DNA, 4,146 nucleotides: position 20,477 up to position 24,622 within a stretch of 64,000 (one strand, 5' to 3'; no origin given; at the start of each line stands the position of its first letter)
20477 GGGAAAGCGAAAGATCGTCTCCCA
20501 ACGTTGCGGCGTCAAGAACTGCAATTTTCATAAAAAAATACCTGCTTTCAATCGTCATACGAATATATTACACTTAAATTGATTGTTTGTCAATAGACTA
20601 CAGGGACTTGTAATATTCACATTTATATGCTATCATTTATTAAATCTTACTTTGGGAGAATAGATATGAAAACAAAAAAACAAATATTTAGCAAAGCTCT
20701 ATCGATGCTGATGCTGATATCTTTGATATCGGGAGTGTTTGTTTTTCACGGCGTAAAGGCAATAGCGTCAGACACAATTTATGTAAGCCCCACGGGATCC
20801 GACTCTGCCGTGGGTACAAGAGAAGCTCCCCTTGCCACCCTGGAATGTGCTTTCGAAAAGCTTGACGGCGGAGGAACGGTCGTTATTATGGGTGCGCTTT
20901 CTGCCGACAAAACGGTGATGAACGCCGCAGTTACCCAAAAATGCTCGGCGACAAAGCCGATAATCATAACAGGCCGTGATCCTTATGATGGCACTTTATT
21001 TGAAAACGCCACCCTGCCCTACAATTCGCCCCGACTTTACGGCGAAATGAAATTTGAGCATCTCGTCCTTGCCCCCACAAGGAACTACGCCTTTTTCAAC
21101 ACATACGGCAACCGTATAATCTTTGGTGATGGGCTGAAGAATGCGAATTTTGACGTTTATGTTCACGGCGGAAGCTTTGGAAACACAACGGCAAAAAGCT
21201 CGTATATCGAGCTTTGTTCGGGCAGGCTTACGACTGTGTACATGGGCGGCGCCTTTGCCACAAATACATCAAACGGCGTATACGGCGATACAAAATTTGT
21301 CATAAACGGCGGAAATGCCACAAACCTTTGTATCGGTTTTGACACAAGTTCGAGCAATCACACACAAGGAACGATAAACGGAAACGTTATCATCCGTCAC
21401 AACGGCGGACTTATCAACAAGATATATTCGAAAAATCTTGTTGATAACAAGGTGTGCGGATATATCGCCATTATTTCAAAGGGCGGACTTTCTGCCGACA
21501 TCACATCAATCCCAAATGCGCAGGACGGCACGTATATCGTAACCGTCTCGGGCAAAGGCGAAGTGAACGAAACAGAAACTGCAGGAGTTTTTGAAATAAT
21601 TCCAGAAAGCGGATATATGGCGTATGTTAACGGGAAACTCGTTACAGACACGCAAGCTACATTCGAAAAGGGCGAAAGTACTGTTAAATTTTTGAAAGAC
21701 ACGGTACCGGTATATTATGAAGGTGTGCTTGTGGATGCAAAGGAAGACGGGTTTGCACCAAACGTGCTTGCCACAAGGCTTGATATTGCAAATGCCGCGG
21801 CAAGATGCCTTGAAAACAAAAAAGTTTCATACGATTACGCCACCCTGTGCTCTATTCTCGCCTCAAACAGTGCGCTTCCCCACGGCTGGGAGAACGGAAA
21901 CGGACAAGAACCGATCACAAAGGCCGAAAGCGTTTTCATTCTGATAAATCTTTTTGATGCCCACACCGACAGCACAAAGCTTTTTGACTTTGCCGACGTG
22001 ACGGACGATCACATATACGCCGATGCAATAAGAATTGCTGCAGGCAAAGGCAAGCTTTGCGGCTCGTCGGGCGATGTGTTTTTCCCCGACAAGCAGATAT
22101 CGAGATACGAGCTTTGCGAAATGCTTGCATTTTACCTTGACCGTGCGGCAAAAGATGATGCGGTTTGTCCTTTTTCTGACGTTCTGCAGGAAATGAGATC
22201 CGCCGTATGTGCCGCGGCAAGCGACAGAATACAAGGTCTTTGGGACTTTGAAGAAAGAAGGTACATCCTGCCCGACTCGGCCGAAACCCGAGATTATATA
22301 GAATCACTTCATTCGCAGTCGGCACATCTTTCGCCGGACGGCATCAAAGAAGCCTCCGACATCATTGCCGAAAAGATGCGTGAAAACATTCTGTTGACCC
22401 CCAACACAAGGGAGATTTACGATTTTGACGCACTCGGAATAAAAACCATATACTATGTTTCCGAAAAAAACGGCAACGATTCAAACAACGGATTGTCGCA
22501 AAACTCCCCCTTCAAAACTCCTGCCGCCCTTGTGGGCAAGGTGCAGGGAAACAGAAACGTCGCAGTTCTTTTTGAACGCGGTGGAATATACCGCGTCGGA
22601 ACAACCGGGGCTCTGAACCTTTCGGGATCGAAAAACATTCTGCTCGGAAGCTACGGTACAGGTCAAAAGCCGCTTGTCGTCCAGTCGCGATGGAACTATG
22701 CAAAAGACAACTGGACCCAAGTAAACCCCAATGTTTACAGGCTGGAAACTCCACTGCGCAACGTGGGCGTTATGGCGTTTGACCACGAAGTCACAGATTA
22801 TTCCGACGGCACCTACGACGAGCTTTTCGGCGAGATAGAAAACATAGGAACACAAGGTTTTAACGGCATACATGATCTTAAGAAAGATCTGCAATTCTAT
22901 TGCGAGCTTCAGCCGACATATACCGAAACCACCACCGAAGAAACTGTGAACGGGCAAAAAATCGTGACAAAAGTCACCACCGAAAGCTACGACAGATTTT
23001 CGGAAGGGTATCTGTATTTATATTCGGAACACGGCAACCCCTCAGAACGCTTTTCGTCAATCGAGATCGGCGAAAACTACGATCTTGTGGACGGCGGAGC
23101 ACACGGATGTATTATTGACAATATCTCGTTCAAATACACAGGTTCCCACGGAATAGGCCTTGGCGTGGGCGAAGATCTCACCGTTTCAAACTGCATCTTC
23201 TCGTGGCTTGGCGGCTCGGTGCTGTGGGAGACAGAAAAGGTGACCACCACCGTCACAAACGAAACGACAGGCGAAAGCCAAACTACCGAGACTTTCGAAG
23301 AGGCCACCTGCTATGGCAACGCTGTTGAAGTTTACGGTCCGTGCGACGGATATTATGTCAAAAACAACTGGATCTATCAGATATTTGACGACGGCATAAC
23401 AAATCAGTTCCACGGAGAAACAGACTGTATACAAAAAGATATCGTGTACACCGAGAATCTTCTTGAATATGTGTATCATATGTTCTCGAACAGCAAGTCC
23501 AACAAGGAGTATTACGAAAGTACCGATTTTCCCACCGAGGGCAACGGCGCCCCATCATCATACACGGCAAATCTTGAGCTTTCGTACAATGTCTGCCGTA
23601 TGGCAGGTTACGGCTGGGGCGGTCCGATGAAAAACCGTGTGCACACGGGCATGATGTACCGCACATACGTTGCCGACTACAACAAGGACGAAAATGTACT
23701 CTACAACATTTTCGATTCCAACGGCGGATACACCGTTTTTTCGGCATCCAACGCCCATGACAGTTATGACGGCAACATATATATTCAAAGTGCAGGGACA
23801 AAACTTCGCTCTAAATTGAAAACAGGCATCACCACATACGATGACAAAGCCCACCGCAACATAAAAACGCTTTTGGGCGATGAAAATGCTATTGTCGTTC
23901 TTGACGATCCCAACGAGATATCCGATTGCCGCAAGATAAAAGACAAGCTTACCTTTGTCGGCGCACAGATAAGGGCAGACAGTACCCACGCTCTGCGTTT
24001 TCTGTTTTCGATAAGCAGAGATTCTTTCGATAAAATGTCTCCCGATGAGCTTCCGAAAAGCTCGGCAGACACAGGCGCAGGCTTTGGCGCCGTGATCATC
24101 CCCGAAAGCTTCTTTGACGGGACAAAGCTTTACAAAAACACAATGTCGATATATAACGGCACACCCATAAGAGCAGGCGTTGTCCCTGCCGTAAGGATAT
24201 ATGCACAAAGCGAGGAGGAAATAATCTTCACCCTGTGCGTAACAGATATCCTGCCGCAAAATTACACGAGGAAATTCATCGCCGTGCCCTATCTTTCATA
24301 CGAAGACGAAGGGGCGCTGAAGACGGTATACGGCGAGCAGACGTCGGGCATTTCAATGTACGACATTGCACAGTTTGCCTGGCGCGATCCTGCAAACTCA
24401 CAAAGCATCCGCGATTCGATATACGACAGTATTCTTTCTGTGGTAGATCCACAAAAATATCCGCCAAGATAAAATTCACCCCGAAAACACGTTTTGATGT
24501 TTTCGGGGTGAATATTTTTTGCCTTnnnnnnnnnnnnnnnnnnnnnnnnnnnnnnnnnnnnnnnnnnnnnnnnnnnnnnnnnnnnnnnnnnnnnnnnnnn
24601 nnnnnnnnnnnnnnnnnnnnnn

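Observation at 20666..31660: Back-to-back cluster of three giant exoproteins; A1 is a mosaic of the two families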

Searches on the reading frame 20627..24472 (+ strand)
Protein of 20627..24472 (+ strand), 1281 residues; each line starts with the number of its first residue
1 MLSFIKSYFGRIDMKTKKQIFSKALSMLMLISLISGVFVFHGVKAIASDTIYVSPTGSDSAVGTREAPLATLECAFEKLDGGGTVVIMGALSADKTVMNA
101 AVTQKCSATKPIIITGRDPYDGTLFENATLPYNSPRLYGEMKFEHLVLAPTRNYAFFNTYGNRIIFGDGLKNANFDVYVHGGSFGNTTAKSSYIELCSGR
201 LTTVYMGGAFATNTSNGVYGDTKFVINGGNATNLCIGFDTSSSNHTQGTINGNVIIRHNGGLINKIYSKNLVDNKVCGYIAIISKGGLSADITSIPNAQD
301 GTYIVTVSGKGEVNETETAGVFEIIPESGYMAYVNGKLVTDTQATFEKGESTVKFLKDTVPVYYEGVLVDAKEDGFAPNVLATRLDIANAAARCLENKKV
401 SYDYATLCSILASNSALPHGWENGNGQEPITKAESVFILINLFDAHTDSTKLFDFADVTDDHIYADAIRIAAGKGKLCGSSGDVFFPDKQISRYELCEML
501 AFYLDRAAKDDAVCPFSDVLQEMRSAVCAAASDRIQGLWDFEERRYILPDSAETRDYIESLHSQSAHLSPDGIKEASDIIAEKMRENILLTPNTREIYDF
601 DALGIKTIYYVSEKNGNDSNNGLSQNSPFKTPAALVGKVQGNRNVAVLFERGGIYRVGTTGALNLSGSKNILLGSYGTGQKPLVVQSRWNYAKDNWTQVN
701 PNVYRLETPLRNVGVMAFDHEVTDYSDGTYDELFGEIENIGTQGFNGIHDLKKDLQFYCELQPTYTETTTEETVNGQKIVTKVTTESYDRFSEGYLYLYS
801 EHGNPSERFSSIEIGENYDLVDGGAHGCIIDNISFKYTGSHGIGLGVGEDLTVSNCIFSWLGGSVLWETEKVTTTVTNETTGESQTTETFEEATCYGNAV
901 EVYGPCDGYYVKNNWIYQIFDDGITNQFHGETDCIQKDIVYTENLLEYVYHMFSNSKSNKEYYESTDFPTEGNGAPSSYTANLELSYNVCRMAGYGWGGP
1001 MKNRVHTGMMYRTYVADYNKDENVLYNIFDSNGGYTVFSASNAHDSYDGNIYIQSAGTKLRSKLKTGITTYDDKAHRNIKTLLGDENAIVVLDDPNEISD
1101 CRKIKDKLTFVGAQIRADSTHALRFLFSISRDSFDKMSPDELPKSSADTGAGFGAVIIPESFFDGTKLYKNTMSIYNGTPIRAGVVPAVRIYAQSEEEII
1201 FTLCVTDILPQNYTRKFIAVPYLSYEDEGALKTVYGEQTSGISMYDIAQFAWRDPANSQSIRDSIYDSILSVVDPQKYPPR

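Call 7: search_protein_families(library=pfam, proteins=[window:20627-24472:+], max_evalue=0.01)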
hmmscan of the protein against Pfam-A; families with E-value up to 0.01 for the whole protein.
window:20627-24472:+ (1281 aa): 1 family
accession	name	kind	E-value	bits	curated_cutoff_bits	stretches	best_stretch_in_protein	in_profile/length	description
PF00395.25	SLH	-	0.00053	20.4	20.8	0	455-495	2-42/44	S-layer homology domain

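Call 8: search_protein_families(library=ncbifam, proteins=[window:20627-24472:+], max_evalue=0.01)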
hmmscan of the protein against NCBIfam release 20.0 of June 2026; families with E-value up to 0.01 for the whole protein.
window:20627-24472:+ (1281 aa): 1 family
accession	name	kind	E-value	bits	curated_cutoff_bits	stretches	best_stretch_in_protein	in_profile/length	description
NF041899.1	pec_ly_PelN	equivalog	2.9e-06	26.4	740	1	36-100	13-77/437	pectate lyase PelN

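Call 10: search_solved_structures(query=window:20627-24472:+, max_evalue=1)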
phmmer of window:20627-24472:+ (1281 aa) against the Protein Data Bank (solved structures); distinct sequences matched with E-value up to 1: 2.
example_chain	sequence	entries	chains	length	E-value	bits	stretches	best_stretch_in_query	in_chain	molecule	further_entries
6bt4_A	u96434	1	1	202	0.0096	17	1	454-528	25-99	S-layer protein sap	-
3pyw_A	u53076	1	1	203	0.012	16.7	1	455-525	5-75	S-layer protein sap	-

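Call 17: find_homologous_proteins(query=window:20627-24472:+, max_evalue=0.00001)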
Query window:20627-24472:+ (1281 aa): 12 proteins with E <= 0.00001 among 8000 candidates.
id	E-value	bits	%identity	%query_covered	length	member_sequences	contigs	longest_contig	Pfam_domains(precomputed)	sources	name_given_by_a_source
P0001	0.0e+0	2888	100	98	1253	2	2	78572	PF22842.4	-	-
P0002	0.0e+0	2639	88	100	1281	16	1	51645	PF22842.4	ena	-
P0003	0.0e+0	2098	70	98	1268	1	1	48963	PF22842.4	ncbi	-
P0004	0.0e+0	2026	68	98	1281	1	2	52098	PF00395.26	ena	-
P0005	0.0e+0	1712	58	98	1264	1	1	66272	PF22842.4,PF00395.26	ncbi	-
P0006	0.0e+0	1595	57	99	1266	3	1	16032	PF00395.26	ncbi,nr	ncbi:MAG: S-layer homology domain-containing protein [Clostridia bacterium]|nr:S-layer homology doma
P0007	0.0e+0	1592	57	99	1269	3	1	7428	PF22842.4,PF00395.26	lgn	-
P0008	0.0e+0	1480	54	98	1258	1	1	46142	PF22842.4,PF00395.26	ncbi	-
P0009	0.0e+0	1460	53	98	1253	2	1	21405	PF00395.26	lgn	-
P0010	0.0e+0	1439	53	95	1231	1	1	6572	PF00395.26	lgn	-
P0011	2.1e-116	408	35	69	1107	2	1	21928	PF00395.26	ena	-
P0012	1.9e-34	137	27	37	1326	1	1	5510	PF00395.26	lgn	-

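Call 19: find_related_loci(query=window:20627-24472:+, collection=genome_contigs, flank=10000)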
Query window:20627-24472:+ (1281 aa) in genome_contigs; peptide patterns used: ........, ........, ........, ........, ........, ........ (x = any residue, [..] = any of these).
49 stretches matched a pattern; 8 encode a relative of the query (tblastn E <= 1e-3); 8 distinct loci.
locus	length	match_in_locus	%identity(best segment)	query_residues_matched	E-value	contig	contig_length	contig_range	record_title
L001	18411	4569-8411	88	1-1281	0e+0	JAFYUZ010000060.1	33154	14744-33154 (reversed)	MAG: Clostridia bacterium isolate RGIG7446 Water_buffalos_Colon-1__c474178, whole genome shotgun sequence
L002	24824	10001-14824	35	423-1182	9e-95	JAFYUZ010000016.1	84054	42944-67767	MAG: Clostridia bacterium isolate RGIG7446 Water_buffalos_Colon-1__c118968, whole genome shotgun sequence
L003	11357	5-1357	40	592-1096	1e-85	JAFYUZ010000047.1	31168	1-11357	MAG: Clostridia bacterium isolate RGIG7446 Water_buffalos_Colon-1__c370879, whole genome shotgun sequence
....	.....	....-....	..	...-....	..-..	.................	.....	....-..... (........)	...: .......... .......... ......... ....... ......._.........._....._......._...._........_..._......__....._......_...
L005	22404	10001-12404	31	581-998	3e-34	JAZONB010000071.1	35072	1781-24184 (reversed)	MAG: Acutalibacteraceae bacterium isolate T1900045643_YK20190337.MAGScoT_cleanbin_000020 SGB_8145_k141_299689, whole gen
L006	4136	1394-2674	28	553-1057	6e-34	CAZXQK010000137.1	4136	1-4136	MAG TPA_asm: uncultured Faecalimonas sp. isolate SRP225648_co1_142 genome assembly, contig: NODE_55247_length_4136_cov_4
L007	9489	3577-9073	31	548-1008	5e-33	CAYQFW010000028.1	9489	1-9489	MAG TPA_asm: uncultured Ruminococcus sp. isolate SRP315200_co2_584 genome assembly, contig: NODE_10702_length_9489_cov_8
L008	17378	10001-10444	24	423-551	3e-4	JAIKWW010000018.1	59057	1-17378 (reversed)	MAG: Clostridia bacterium isolate RUI439 k141_50442_flag=0_multi=9.2408_len=59057, whole genome shotgun sequence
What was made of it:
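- The closest genome comes from a water-buffalo colon (call 19).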

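Call 21: find_encoding_contigs(protein=P0005, flank=10000, max_places=2)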
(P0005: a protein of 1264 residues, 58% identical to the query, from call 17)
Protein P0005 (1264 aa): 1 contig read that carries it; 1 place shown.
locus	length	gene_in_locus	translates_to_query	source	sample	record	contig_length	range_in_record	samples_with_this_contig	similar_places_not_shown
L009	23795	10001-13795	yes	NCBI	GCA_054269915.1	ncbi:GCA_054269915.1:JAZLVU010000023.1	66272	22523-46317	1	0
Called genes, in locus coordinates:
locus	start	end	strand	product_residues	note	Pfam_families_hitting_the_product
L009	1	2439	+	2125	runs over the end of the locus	PF13472:Lipase_GDSL_2, PF09479:Flg_new (faint)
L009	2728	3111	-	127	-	-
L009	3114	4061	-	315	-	-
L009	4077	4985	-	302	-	PF05569:Peptidase_M56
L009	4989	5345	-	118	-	PF01047:MarR (weak), PF01978:TrmB (faint), PF03965:Penicillinase_R, PF13412:HTH_24 (faint)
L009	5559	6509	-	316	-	PF00389:2-Hacid_dh, PF02826:2-Hacid_dh_C, PF00670:AdoHcyase_NAD (weak)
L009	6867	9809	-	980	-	PF00395:SLH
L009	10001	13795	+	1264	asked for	PF22842:Pel9A-like_beta_helix (faint), PF00395:SLH (faint)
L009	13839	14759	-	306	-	-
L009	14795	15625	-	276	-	PF26351:DUF8091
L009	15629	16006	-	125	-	-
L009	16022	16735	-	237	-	PF01479:S4, PF00849:PseudoU_synth_2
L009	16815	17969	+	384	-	PF00768:Peptidase_S11, PF13354:Beta-lactamase2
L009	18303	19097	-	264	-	PF03372:Exo_endo_phos (weak)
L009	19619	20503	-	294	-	PF00892:EamA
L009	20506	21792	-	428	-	PF12708:Pect-lyase_RHGA_epim (faint), PF00295:Glyco_hydro_28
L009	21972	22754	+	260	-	PF12833:HTH_18, PF00165:HTH_AraC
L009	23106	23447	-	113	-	PF01196:Ribosomal_L17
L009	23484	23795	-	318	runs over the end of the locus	PF01193:RNA_pol_L, PF01000:RNA_pol_A_bac, PF03118:RNA_pol_A_CTD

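Call 22: find_encoding_contigs(protein=P0008, flank=10000, max_places=2)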
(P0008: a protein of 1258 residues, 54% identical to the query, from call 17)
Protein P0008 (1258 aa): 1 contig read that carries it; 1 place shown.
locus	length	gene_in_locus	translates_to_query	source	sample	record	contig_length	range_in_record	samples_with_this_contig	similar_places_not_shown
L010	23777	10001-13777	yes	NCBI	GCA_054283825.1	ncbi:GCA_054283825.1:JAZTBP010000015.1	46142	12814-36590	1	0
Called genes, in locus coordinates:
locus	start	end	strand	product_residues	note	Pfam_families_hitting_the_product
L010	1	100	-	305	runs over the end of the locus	PF00165:HTH_AraC (weak), PF12833:HTH_18, PF00165:HTH_AraC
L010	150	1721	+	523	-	PF08305:NPCBM (weak)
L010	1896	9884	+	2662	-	PF14508:GH97_N, PF10566:Glyco_hydro_97, PF14509:GH97_C, PF02368:Big_2 (weak), PF00657:Lipase_GDSL, PF13472:Lipase_GDSL_2, PF00657:Lipase_GDSL (weak), PF13472:Lipase_GDSL_2, +1 more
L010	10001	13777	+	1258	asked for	PF22842:Pel9A-like_beta_helix (faint), PF00395:SLH (weak)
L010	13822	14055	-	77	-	-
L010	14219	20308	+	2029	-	PF00149:Metallophos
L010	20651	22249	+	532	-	PF00795:CN_hydrolase, PF03009:GDPD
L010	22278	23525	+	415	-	PF01408:GFO_IDH_MocA, PF02894:GFO_IDH_MocA_C, PF22725:GFO_IDH_MocA_C3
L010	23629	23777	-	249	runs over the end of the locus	PF01569:PAP2 (weak)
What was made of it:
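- On PL9 / Pel9A-like pectate lyase beta-helix (for the 'unit'): PF22842 appears only as a 'faint' precomputed hit (calls 21, 22).
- There are faint precomputed hits to the Pel9A-like beta-helix family (calls 17, 21, 22).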

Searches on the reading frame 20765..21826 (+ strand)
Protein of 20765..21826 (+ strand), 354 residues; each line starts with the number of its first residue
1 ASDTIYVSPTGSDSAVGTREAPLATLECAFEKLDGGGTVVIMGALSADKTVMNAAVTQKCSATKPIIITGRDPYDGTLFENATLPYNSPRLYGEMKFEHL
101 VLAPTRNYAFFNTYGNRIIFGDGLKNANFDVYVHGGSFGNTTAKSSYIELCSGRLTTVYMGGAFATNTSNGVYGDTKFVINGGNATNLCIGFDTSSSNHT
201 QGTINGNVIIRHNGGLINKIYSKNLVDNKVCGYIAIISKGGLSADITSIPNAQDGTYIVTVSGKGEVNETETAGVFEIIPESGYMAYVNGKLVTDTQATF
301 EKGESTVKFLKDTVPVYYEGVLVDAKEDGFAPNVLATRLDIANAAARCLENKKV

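Call 47: search_protein_families(library=pfam, proteins=[window:20765-21826:+], max_evalue=5)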
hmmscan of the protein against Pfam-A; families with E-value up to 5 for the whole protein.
window:20765-21826:+ (354 aa): 0 families

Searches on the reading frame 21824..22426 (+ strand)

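Call 47: search_protein_families(library=pfam, proteins=[window:21824-22426:+], max_evalue=5)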
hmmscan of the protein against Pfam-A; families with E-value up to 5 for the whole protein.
window:21824-22426:+ (201 aa): 2 families
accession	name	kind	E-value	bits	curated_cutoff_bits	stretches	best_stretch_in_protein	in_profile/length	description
PF00395.25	SLH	-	0.00067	20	20.8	1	56-96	2-42/44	S-layer homology domain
PF22905.2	Hydro_N_hd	-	0.073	13.4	27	1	127-170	53-96/195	Hydrolase N-terminal helical domain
